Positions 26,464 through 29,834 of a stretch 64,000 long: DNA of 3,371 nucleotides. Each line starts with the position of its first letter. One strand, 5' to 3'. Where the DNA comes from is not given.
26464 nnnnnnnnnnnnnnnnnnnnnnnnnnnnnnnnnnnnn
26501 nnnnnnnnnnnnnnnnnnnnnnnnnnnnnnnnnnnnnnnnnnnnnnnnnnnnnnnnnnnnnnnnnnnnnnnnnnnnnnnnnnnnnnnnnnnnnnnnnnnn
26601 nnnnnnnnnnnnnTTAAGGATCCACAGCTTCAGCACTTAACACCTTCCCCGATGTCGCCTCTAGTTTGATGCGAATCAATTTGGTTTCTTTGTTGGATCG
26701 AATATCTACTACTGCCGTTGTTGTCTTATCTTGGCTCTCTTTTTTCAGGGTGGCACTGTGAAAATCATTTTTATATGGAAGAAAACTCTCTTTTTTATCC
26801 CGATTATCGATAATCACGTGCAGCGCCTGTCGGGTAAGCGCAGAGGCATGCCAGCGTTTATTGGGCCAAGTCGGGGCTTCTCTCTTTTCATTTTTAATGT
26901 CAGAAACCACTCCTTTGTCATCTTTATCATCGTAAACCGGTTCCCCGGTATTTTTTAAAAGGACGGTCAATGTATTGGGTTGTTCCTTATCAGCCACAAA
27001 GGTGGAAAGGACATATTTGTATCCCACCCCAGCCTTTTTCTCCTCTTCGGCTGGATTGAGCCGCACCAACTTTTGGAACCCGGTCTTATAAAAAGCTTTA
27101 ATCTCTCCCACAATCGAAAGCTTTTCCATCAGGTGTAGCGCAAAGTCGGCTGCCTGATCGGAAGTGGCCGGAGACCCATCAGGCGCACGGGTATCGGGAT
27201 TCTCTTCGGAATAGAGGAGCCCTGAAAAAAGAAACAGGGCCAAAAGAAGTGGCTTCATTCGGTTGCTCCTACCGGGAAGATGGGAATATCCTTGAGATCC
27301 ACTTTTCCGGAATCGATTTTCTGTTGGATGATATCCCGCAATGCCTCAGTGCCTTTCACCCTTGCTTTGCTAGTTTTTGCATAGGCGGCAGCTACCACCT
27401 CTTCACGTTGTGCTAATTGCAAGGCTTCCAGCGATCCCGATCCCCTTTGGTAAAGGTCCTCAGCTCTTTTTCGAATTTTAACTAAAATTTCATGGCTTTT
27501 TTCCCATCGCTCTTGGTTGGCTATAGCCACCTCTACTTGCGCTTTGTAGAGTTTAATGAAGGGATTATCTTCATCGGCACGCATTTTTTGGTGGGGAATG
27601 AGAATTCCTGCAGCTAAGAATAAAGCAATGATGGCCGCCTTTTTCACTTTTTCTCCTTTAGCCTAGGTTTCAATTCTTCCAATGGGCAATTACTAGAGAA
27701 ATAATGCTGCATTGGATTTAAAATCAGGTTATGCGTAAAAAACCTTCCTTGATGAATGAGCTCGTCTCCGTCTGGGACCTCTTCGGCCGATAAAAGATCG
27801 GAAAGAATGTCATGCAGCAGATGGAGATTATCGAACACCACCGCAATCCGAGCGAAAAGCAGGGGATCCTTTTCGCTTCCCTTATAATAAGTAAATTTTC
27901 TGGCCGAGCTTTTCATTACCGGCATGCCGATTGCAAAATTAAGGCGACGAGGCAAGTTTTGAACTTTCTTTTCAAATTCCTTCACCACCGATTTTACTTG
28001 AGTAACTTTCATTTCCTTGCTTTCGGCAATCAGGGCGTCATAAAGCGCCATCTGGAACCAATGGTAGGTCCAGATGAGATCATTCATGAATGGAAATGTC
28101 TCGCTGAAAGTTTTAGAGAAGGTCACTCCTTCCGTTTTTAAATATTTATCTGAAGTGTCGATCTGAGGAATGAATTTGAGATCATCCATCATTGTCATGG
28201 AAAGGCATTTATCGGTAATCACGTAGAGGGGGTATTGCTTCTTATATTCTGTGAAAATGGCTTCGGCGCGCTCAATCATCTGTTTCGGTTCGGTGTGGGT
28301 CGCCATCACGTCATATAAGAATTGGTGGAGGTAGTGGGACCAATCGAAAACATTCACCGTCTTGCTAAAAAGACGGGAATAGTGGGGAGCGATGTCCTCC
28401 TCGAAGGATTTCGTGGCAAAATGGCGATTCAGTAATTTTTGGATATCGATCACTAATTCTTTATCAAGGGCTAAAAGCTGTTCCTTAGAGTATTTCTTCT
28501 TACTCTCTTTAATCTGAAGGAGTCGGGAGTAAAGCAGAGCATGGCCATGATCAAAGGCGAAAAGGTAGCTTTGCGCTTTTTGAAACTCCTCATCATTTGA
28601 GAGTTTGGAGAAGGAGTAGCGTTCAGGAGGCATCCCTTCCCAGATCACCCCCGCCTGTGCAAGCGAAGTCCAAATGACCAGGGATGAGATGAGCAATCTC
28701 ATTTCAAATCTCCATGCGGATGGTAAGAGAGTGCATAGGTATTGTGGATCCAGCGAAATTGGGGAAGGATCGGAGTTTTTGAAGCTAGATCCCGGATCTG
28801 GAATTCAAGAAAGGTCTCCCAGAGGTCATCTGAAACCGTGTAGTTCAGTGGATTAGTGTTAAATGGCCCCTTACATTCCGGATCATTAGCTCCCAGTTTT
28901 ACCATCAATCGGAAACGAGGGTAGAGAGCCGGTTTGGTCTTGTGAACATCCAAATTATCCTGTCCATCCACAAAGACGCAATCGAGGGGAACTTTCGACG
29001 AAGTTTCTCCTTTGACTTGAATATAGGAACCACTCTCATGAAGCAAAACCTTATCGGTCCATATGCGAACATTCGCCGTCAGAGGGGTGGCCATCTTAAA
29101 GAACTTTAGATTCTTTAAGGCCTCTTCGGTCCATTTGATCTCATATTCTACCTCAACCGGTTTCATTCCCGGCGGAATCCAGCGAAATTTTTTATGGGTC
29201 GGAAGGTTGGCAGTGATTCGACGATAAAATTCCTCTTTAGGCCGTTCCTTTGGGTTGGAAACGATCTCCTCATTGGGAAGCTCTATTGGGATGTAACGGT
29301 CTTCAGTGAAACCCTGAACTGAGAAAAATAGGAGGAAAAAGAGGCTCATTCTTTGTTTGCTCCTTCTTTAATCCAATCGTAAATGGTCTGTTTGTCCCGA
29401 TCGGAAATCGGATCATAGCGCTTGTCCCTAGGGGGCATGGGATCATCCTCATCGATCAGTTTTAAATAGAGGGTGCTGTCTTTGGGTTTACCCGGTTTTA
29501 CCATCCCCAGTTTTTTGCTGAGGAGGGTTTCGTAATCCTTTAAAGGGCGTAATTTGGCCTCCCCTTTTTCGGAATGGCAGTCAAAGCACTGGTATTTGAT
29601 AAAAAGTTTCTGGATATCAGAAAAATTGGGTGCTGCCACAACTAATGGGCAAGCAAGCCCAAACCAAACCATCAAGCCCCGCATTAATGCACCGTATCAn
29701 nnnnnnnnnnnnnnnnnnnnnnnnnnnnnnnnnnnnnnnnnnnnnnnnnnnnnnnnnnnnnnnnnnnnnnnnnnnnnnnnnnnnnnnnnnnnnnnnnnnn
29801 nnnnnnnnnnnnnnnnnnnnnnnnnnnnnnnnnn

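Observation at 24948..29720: A tightly coupled six-gene operon of secreted unknown proteins starts with a PSCyt1-type cytochrome c and ends with a CxxCH protein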

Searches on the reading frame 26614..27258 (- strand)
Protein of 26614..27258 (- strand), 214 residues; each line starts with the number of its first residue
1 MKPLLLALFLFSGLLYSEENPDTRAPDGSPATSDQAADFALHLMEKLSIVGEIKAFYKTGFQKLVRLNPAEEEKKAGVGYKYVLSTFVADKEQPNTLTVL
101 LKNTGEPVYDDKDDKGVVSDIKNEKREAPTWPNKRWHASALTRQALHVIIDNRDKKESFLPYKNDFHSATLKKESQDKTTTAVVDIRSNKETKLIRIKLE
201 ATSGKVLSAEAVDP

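Call 3: search_protein_families(library=pfam, proteins=[window:26614-27258:-], max_evalue=1)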
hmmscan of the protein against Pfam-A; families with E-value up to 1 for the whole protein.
window:26614-27258:- (214 aa): 0 families

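Call 4: search_protein_families(library=ncbifam, proteins=[window:26614-27258:-], max_evalue=1)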
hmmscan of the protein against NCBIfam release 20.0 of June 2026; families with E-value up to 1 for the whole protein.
window:26614-27258:- (214 aa): 0 families

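Call 96: search_solved_structures(query=A6, max_evalue=5)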
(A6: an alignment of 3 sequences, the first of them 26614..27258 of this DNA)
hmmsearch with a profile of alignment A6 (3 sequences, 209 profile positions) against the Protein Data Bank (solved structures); distinct sequences matched with E-value up to 5: 0.

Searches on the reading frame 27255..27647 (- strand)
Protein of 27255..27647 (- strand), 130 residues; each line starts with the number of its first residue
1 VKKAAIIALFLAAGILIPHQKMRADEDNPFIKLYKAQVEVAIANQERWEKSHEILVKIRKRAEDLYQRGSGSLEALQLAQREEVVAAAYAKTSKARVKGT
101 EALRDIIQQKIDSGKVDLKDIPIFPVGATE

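Call 3: search_protein_families(library=pfam, proteins=[window:27255-27647:-], max_evalue=1)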
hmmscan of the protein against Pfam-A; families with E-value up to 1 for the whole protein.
window:27255-27647:- (130 aa): 1 family
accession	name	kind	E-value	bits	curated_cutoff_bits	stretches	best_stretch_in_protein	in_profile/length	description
PF06932.16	DUF1283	-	0.16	12.6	25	1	39-89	15-65/83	Protein of unknown function (DUF1283)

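Call 4: search_protein_families(library=ncbifam, proteins=[window:27255-27647:-], max_evalue=1)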
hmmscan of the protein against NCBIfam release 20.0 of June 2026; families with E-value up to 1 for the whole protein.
window:27255-27647:- (130 aa): 1 family
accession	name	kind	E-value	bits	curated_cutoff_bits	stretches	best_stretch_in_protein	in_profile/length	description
NF008412.0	PRK11235.1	equivalog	0.1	12.8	96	1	82-120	10-48/80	type II toxin-antitoxin system RelB/DinJ family antitoxin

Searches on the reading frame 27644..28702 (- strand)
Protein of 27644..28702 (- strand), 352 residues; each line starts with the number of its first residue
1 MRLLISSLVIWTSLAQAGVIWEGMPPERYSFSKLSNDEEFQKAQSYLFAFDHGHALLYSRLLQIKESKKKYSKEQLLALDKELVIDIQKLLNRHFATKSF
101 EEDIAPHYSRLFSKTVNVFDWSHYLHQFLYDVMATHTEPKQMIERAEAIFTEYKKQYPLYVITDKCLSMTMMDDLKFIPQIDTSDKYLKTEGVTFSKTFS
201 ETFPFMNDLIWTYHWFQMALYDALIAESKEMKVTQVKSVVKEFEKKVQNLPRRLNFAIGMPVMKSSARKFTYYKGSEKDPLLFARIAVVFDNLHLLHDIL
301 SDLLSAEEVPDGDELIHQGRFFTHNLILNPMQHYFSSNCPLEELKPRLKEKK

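Call 3: search_protein_families(library=pfam, proteins=[window:27644-28702:-], max_evalue=1)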
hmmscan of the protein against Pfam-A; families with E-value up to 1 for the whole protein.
window:27644-28702:- (352 aa): 0 families

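Call 4: search_protein_families(library=ncbifam, proteins=[window:27644-28702:-], max_evalue=1)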
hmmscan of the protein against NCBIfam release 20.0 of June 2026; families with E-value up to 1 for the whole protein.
window:27644-28702:- (352 aa): 0 families

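Call 6: find_encoding_contigs(protein=window:27644-28702:-, flank=10000, max_places=10)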
Protein window:27644-28702:- (352 aa): no gene with exactly this product is on record in the collection.

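Call 7: find_related_loci(query=window:27644-28702:-, collection=genome_contigs, flank=10000)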
Query window:27644-28702:- (352 aa) in genome_contigs; peptide patterns used: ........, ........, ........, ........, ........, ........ (x = any residue, [..] = any of these).
116 stretches matched a pattern, but none encodes a relative of the query by tblastn (E <= 1e-3).

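Call 9: find_homologous_proteins(query=window:27644-28702:-, max_evalue=0.001)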
Query window:27644-28702:- (352 aa): 1 proteins with E <= 0.001 among 1596 candidates.
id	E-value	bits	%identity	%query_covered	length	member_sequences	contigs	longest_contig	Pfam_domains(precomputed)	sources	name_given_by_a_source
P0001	2.8e-233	791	100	100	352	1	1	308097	-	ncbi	-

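Call 11: find_encoding_contigs(protein=P0002, flank=10000, max_places=6)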
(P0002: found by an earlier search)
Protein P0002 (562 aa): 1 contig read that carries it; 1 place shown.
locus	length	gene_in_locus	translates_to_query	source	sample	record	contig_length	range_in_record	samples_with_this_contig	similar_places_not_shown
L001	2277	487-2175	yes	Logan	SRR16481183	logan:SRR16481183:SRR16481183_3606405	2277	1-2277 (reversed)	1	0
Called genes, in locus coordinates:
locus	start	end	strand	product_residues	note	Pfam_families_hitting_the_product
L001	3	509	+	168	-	?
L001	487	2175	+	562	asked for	-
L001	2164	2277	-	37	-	?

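Call 19: search_solved_structures(query=window:27644-28702:-, max_evalue=10)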
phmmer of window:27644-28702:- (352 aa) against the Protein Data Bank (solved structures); distinct sequences matched with E-value up to 10: 0.

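Call 66: predict_structure(protein=window:27644-28702:-)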
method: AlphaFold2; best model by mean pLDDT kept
length: 352 residues; sequences in the alignment: 1
mean_pLDDT: 40.0   pTM: 0.35
mean pLDDT of the five models: 40.0, 38.8, 37.0, 36.9, 35.9
residues with pLDDT >= 90: 0; 70-90: 2; 50-70: 43; < 50: 307
segments of 3 or more residues with pLDDT < 50: 1-69, 75-204, 252-305, 307-352
pLDDT, mean of each block of 10 residues (from residue 1): 30 34 36 38 42 43 45 48 46 41 34 31 37 39 41 35 29 29 30 35 49 53 54 59 62 37 28 33 40 45 47 41 38 36 37 34
secondary structure, 60 per line:
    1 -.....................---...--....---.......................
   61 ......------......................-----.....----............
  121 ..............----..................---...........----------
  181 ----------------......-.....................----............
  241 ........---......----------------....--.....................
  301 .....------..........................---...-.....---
elements in order: H2-22 H31-34 H38-66 H73-94 H100-104 H109-134 H139-156 H160-170 H197-202 H204-224 H229-248 H252-257 H274-277 H280-305 H312-337 H345-349

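Call 94: search_solved_structures(query=A4, max_evalue=5)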
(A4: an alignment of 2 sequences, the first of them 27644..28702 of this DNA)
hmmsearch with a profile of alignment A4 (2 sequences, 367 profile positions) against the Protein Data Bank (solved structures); distinct sequences matched with E-value up to 5: 0.

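Call 110: search_dna_similar(query=window:27644-28702:-, collection=plasmids, mode=protein, max_evalue=0.01, max_rows=10)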
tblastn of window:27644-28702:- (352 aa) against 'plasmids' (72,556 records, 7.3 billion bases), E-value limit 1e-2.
Records with a match: 1; places in all: 1; records where one place covers at least 80% of the query: 0.
Best place of each record, by identity: <60% 1.
By first word of the organism name: Gemmatirosa 1.
By predicted mobility (MOB-suite, as given by PLSDB): non-mobilizable 1.
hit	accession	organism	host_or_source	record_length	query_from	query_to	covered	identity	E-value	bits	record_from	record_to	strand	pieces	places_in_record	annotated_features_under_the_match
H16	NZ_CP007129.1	Gemmatirosa kalamazoonensis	-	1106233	39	225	53%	28.0%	2e-13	79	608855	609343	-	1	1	record has no annotation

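Call 111: get_annotated_region(hit=H16, flank=10000)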
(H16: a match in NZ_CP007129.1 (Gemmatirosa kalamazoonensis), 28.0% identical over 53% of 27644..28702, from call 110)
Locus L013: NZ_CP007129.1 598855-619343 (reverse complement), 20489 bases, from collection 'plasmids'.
description: Gemmatirosa kalamazoonensis strain KBS708 plasmid 1, complete sequence
organism: Gemmatirosa kalamazoonensis (NCBI taxid 861299)
taxonomy: Bacteria; Gemmatimonadota; Gemmatimonadia; Gemmatimonadales; Gemmatimonadaceae; Gemmatirosa; Gemmatirosa kalamazoonensis
host: -; source: -; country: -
typing (MOB-suite, as given by PLSDB): non-mobilizable
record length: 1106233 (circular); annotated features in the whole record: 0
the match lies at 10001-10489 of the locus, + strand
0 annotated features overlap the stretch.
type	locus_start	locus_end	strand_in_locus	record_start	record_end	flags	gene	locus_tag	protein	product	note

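Call 116: search_protein_families(library=pfam, proteins=[L013:11707-15123:+, L013:9040-9858:+, L013:7844-8800:-, L013:7048-7971:-, L013:5382-6992:-, L013:5618-7081:+, L013:15020-16141:+, L013:15897-17141:+, L013:4189-5037:-, L013:9941-11161:+], max_evalue=0.001)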
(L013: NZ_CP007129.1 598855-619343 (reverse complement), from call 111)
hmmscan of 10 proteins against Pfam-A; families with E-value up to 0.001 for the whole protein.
L013:11707-15123:+ (1138 aa): 0 families

L013:9040-9858:+ (272 aa): 0 families

L013:7844-8800:- (318 aa): 5 families
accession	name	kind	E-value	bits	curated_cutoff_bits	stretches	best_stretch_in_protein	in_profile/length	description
PF13847.12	Methyltransf_31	-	8.2e-08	32.5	27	1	154-241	4-94/145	Methyltransferase domain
PF13649.12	Methyltransf_25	-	3.6e-07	31.2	27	1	158-234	2-77/97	Methyltransferase domain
PF08241.18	Methyltransf_11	-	2.7e-05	25.2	21.2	1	158-242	1-81/95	Methyltransferase domain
PF13489.12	Methyltransf_23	-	8.9e-05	22.7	27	1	141-301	10-160/164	Methyltransferase domain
PF08242.18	Methyltransf_12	-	0.00021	22.4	30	1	158-243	1-87/98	Methyltransferase domain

L013:7048-7971:- (307 aa): 0 families

L013:5382-6992:- (536 aa): 0 families

L013:5618-7081:+ (487 aa): 0 families

L013:15020-16141:+ (373 aa): 3 families
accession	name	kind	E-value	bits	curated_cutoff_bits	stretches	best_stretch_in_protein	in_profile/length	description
PF04978.18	MST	-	8.6e-17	62.4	27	1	215-362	2-146/149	Mycothiol-S-transferase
PF12867.12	DinB_2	-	3.8e-08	34.3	24.8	1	219-356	2-128/128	DinB superfamily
PF05163.17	DinB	-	0.00067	20.1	23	0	221-357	14-139/165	DinB family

L013:15897-17141:+ (414 aa): 1 family
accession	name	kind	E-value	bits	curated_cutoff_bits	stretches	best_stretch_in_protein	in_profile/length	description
PF02633.19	Creatininase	-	2.2e-48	165.2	31.3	1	152-385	1-237/238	Creatinine amidohydrolase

L013:4189-5037:- (282 aa): 0 families

L013:9941-11161:+ (406 aa): 0 families

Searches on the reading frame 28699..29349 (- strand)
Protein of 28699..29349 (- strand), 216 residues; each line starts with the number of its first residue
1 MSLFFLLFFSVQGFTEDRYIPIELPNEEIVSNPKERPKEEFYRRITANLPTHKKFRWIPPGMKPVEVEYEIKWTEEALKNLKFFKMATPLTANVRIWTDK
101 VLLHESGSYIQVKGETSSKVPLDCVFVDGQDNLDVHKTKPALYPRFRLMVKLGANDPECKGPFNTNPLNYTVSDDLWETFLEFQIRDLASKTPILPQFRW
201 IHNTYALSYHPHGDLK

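Call 3: search_protein_families(library=pfam, proteins=[window:28699-29349:-], max_evalue=1)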
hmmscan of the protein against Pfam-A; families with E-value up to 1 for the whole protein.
window:28699-29349:- (216 aa): 0 families

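Call 4: search_protein_families(library=ncbifam, proteins=[window:28699-29349:-], max_evalue=1)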
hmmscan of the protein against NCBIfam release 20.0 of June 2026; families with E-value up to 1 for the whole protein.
window:28699-29349:- (216 aa): 0 families

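Call 46: find_homologous_proteins(query=window:28699-29349:-, max_evalue=0.01)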
Query window:28699-29349:- (216 aa): 1 proteins with E <= 0.01 among 69 candidates.
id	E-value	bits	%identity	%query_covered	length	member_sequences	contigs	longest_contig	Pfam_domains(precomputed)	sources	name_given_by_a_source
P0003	1.4e-146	504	100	100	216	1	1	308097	-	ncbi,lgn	-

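Call 95: search_solved_structures(query=A5, max_evalue=5)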
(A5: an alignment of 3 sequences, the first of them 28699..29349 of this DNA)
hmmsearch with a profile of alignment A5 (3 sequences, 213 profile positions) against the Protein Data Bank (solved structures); distinct sequences matched with E-value up to 5: 1.
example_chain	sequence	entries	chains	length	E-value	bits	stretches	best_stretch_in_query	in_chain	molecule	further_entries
6q1f_6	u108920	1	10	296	1.1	12.1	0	85-118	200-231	Triplex capsid protein 2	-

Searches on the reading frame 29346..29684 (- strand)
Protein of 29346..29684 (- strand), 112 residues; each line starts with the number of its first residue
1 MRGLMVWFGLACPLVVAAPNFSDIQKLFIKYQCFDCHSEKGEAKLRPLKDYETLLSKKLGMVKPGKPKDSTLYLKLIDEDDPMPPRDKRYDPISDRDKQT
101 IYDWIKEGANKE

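Call 3: search_protein_families(library=pfam, proteins=[window:29346-29684:-], max_evalue=1)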
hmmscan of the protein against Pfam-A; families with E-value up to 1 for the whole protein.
window:29346-29684:- (112 aa): 6 families
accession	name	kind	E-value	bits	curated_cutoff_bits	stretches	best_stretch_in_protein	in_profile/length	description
PF07635.16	PSCyt1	-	1.9e-06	28.8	22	1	33-87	1-59/59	Planctomycete cytochrome C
PF13442.11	Cytochrome_CBB3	-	0.0018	19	27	1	21-105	3-68/68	Cytochrome C oxidase, cbb3-type, subunit III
PF14376.11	Haem_bd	-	0.0045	17.4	27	1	22-41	32-50/133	Haem-binding domain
PF00034.26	Cytochrom_C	-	0.025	16.4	21.3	1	24-106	4-87/90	Cytochrome c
PF22632.2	BphC_D1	-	0.098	12.9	27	1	50-76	13-39/51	Dihydroxybiphenyl dioxygenase BphC D1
PF23083.1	FF_RHG35_4th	-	0.12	13.1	27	0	58-103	12-48/55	Rho GTPase-activating protein 35-like, FF domain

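Call 4: search_protein_families(library=ncbifam, proteins=[window:29346-29684:-], max_evalue=1)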
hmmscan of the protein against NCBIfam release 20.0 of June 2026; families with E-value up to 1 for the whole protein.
window:29346-29684:- (112 aa): 2 families
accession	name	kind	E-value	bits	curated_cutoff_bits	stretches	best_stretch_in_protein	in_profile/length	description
NF047812.1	LIC11213_lipo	equivalog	5.8e-07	29.7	100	1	16-110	35-117/118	LIC11213 family lipoprotein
TIGR03806.1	chp_HNE_0200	subfamily_domain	0.038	13.2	313.3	0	61-106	267-312/314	SO2930 family diheme c-type cytochrome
